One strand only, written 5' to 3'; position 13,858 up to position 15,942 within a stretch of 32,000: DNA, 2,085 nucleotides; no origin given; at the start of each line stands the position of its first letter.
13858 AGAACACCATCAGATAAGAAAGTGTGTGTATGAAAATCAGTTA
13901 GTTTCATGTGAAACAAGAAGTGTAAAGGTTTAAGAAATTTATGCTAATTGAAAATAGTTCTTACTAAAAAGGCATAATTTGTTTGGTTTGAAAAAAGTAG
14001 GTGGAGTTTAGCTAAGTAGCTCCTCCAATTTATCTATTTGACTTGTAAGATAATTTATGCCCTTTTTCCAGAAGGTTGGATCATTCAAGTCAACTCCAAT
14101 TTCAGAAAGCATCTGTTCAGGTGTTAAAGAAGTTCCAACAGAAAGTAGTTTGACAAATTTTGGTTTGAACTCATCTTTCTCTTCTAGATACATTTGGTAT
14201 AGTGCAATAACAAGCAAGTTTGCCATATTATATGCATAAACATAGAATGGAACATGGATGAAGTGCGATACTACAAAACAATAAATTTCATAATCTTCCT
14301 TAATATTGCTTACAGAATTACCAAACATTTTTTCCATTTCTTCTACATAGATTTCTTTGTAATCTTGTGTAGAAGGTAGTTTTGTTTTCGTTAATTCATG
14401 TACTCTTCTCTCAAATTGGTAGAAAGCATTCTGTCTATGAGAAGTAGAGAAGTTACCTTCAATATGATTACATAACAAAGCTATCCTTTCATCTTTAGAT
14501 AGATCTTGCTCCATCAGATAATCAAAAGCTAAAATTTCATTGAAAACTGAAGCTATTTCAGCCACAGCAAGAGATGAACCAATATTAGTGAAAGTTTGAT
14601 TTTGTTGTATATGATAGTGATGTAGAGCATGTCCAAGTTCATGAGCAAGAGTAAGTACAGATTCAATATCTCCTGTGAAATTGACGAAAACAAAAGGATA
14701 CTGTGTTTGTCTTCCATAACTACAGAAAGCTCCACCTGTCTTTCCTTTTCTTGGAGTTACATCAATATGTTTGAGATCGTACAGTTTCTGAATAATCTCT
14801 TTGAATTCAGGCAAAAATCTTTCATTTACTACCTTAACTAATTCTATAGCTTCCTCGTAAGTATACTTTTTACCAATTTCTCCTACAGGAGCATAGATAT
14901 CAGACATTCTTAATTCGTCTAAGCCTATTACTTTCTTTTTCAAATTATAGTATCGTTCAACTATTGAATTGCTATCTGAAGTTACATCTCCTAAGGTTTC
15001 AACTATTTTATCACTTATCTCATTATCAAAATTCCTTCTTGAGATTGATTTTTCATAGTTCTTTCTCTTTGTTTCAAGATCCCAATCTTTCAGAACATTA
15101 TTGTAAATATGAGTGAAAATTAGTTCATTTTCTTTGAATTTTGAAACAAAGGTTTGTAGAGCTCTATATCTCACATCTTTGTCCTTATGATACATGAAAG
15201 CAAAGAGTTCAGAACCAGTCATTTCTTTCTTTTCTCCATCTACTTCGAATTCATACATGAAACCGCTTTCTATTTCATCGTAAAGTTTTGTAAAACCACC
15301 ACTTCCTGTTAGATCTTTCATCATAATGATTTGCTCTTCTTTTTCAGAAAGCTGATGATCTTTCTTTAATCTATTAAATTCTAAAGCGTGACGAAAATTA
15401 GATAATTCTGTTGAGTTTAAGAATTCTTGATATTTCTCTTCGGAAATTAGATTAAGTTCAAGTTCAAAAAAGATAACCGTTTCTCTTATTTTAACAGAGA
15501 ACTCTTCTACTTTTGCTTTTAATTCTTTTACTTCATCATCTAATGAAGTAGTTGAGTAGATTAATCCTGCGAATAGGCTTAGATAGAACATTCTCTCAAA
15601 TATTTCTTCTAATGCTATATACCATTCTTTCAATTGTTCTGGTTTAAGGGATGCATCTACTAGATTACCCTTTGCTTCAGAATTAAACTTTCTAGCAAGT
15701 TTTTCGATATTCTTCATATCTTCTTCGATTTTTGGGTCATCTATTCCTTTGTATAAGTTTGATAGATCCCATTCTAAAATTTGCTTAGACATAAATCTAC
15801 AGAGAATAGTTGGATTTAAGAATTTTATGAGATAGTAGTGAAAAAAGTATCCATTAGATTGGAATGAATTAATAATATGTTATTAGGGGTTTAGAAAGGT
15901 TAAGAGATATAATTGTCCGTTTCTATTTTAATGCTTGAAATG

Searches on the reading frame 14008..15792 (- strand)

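Call 29: search_protein_families(library=pfam, proteins=[window:14008-15792:-], max_evalue=0.001)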
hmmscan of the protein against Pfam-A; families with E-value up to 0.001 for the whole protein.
window:14008-15792:- (594 aa): 2 families
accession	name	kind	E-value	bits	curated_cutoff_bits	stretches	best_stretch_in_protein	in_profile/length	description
PF01432.26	Peptidase_M3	-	1.3e-46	160.3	27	1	199-579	2-455/457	Peptidase family M3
PF08439.15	Peptidase_M3_N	-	7e-13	49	25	1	112-174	1-64/70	Oligopeptidase F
